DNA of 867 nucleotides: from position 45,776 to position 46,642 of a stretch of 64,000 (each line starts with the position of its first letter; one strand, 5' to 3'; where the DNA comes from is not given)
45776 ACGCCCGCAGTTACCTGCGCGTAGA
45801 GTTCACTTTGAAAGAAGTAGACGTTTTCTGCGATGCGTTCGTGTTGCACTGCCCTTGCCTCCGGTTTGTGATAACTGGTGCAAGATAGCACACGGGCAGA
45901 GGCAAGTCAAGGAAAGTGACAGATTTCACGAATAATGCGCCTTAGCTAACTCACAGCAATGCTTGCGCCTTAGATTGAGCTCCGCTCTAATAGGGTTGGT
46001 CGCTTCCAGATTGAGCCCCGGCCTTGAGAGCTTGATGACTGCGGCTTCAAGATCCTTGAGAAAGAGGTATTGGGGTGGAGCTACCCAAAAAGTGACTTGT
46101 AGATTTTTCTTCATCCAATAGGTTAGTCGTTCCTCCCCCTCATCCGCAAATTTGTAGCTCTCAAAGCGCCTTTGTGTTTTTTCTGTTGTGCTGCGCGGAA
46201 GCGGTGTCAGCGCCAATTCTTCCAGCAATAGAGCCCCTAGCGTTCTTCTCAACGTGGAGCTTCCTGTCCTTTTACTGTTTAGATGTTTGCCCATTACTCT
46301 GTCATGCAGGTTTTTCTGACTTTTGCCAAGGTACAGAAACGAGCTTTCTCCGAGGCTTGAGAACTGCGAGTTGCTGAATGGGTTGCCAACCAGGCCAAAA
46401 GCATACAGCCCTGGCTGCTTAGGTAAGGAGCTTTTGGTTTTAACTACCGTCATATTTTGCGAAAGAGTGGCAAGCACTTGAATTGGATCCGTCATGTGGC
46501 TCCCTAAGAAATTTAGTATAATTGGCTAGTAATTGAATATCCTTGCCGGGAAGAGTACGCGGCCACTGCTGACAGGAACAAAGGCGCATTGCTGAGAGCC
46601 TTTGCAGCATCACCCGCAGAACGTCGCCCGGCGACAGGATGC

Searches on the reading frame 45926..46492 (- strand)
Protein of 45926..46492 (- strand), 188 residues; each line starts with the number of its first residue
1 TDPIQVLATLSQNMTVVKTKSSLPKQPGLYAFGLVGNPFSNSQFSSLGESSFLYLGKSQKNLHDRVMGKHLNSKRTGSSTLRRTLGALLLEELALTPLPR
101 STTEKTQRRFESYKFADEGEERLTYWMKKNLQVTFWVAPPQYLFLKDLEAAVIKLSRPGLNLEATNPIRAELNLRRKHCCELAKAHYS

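Call 92: search_protein_families(library=pfam, proteins=[window:45926-46492:-], max_evalue=0.01)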
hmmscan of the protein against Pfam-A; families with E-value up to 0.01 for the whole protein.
window:45926-46492:- (188 aa): 2 families
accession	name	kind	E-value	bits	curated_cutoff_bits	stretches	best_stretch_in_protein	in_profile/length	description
PF20815.3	GIY_YIG_2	-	2.7e-21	76.6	22.4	1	41-177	19-152/153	GIY-YIG catalytic domain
PF01541.30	GIY-YIG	-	0.0001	23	22.6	0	49-80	11-40/78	GIY-YIG catalytic domain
